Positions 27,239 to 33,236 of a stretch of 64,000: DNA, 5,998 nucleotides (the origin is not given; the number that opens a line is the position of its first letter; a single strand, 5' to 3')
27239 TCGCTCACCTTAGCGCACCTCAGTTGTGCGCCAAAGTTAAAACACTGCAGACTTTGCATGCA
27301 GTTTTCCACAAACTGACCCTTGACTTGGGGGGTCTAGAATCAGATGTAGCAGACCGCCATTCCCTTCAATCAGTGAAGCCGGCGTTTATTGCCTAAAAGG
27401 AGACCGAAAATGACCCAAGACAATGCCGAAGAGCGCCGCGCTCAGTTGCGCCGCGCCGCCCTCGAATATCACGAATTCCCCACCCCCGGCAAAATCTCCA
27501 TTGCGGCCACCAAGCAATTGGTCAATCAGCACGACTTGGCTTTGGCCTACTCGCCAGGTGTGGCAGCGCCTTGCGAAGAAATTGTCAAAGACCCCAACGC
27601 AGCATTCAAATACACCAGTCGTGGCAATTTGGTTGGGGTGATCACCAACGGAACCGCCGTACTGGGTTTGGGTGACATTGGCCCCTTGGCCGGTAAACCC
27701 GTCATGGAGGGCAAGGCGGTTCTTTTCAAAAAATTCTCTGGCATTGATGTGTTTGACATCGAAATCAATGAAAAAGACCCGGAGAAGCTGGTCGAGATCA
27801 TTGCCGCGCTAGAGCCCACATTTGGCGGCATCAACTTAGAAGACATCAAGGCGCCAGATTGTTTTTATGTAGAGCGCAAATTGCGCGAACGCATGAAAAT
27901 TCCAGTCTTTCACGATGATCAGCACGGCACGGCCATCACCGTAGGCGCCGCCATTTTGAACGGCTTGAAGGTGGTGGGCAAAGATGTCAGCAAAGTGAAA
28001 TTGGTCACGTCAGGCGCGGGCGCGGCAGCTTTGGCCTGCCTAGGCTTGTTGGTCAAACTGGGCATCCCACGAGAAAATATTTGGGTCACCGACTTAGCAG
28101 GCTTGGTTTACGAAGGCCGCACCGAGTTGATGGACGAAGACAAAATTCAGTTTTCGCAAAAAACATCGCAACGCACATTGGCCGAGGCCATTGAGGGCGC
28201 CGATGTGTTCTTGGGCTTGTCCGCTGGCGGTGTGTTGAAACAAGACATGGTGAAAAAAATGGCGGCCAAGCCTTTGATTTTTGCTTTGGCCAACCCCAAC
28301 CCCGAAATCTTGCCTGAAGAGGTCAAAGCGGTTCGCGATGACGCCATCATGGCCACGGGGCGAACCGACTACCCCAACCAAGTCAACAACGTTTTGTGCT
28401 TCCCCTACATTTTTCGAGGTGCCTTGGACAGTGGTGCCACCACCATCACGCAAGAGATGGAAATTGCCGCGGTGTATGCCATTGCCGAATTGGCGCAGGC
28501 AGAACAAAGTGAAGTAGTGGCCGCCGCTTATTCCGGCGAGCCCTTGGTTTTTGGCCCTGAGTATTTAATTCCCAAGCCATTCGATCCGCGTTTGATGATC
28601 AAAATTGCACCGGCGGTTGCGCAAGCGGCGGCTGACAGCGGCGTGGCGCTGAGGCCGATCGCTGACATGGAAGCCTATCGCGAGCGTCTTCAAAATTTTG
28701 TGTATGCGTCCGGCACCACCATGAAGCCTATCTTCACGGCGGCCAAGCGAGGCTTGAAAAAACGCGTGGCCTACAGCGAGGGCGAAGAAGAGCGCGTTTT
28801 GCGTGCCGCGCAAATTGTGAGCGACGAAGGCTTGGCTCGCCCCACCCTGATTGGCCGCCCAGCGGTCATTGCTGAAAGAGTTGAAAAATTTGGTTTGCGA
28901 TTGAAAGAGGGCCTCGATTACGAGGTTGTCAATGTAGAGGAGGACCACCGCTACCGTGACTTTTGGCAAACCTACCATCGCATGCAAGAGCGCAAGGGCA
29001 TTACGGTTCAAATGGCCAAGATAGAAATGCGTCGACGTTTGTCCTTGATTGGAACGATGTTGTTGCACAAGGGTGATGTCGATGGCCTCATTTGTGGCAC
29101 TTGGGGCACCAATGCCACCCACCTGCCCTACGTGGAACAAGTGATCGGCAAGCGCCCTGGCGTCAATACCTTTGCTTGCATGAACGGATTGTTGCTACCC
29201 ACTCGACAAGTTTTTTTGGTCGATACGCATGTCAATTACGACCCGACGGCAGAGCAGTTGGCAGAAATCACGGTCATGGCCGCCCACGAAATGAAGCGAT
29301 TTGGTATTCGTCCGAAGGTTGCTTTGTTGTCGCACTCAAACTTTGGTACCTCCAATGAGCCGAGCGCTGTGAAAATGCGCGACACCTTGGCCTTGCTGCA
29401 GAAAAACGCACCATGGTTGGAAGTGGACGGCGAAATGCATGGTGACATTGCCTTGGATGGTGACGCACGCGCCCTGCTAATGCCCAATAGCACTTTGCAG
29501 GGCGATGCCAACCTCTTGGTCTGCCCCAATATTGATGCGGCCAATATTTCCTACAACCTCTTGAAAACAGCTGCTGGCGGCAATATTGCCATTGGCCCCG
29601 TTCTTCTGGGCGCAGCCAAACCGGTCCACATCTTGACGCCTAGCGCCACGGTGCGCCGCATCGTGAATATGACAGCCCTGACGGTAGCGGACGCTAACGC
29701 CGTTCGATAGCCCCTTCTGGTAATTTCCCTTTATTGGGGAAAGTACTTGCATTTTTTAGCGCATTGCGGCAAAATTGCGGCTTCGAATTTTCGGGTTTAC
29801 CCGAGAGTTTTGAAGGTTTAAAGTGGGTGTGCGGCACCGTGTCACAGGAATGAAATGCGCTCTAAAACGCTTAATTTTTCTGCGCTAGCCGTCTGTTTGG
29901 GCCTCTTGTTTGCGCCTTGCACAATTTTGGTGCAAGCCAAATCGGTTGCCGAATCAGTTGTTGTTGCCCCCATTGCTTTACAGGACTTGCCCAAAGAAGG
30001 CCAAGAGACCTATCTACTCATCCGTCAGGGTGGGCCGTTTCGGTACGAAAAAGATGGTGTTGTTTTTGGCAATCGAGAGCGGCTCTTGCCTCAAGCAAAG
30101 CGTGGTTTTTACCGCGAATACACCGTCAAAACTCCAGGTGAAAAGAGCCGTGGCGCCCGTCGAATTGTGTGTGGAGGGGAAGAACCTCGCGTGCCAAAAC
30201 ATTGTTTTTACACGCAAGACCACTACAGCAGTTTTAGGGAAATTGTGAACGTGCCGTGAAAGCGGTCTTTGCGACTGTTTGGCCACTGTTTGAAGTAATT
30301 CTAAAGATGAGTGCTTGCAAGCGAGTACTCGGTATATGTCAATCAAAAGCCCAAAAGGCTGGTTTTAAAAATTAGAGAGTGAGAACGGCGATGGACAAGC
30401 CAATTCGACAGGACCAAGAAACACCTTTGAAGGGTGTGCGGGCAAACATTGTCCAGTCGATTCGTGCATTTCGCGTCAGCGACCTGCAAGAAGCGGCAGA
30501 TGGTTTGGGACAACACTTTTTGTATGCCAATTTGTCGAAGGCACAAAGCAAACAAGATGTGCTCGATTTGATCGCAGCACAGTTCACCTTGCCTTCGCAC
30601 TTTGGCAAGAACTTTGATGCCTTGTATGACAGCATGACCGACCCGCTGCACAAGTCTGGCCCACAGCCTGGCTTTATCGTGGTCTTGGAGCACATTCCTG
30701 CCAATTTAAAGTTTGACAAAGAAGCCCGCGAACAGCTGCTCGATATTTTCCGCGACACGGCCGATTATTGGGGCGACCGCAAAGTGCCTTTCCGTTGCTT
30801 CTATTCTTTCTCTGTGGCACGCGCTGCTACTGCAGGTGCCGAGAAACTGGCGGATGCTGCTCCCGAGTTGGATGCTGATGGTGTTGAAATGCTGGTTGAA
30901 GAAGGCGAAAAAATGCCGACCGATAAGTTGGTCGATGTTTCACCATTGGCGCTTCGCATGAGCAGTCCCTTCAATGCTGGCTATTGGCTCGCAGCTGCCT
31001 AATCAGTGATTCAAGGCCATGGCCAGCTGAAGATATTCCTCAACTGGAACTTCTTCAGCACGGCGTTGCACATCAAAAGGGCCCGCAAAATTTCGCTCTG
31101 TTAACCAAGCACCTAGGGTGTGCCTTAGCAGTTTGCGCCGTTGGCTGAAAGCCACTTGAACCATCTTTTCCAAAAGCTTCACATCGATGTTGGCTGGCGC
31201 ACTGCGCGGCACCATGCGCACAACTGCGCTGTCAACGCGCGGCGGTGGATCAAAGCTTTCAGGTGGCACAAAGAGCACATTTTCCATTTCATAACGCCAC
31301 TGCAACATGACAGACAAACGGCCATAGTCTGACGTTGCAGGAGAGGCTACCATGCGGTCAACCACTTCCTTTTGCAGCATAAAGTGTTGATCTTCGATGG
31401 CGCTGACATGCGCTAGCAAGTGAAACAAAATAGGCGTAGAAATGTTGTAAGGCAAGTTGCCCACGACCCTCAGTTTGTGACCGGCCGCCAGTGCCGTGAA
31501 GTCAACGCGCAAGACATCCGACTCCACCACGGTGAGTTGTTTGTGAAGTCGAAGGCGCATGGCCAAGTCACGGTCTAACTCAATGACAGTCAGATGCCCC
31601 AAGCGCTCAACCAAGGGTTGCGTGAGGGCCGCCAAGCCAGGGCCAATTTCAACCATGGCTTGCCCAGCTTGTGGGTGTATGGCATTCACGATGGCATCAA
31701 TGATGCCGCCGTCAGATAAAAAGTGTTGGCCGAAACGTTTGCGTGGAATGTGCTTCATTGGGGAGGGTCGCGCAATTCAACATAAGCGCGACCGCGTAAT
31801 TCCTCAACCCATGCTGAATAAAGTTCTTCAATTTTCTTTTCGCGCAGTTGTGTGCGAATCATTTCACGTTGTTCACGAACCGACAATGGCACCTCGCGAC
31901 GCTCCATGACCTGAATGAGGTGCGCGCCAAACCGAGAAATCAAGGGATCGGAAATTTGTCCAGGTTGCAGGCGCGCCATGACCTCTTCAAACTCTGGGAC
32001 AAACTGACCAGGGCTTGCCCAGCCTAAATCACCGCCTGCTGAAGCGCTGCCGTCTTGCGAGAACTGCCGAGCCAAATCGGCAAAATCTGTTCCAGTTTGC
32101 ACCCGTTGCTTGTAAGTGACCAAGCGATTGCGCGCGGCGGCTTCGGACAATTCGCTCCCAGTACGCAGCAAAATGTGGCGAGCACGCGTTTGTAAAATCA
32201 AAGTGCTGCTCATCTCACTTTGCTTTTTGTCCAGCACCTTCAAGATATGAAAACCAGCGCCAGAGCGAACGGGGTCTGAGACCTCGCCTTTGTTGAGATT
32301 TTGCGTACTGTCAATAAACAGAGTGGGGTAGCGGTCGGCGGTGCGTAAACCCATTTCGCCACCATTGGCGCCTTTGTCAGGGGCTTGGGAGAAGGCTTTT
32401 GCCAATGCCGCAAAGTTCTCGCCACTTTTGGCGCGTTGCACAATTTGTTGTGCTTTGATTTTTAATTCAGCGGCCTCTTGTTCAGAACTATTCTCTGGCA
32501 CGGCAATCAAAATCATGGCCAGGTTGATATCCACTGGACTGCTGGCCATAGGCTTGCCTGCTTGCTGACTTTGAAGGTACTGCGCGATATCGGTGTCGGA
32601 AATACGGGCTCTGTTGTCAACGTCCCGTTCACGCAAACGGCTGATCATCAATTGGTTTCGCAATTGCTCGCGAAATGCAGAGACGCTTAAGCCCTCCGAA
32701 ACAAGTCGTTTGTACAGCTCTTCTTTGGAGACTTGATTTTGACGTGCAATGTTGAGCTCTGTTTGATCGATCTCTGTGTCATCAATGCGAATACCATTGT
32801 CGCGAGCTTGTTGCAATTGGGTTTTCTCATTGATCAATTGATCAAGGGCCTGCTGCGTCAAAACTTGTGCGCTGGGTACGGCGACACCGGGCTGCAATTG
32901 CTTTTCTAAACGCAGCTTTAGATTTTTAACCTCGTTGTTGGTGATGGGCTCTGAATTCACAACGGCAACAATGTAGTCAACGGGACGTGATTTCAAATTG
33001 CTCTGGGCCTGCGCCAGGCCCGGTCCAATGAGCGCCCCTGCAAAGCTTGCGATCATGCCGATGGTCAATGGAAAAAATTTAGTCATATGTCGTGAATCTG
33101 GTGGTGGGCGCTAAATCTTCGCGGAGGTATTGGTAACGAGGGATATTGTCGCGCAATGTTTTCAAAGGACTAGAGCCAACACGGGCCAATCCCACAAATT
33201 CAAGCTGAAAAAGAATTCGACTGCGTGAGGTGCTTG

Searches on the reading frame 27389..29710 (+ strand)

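Call 17: search_protein_families(library=pfam, proteins=[window:27389-29710:+], max_evalue=0.00001)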
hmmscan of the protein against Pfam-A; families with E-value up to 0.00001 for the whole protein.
window:27389-29710:+ (773 aa): 4 families
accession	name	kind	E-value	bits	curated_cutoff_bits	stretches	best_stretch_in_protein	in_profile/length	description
PF01515.24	PTA_PTB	-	1.8e-93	313.8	24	1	444-766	2-319/319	Phosphate acetyl/butaryl transferase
PF00390.24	malic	-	2.2e-29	103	23.1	1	35-129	3-118/182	Malic enzyme, N-terminal domain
PF03949.21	Malic_M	-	2e-21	76.9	23.5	1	180-374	3-230/258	Malic enzyme, NAD binding domain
PF12434.13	Malate_DH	-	2e-09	37.5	21.5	1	9-31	10-32/32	Malate dehydrogenase enzyme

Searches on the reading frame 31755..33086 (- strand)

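Call 17: search_protein_families(library=pfam, proteins=[window:31755-33086:-], max_evalue=0.00001)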
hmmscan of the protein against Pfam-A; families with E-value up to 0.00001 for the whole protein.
window:31755-33086:- (443 aa): 6 families
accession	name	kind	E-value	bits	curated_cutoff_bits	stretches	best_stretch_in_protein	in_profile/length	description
PF13616.12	Rotamase_3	-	2.3e-47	160.8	22.5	2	299-396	15-115/116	PPIC-type PPIASE domain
PF00639.27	Rotamase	-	3.8e-46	156.5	21.7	2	304-394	1-96/97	PPIC-type PPIASE domain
PF09312.16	SurA_N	-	1.1e-25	90.5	30.8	1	36-152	1-118/118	SurA N-terminal domain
PF13624.11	SurA_N_3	-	2e-16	60.7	27.2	1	9-151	18-161/162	SurA-like N-terminal domain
PF13145.12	Rotamase_2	-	1.4e-15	58.6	27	1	201-290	25-111/121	PPIC-type PPIASE domain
PF13623.11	SurA_N_2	-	3.1e-08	34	28.5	1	9-111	13-120/145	SurA-like N-terminal domain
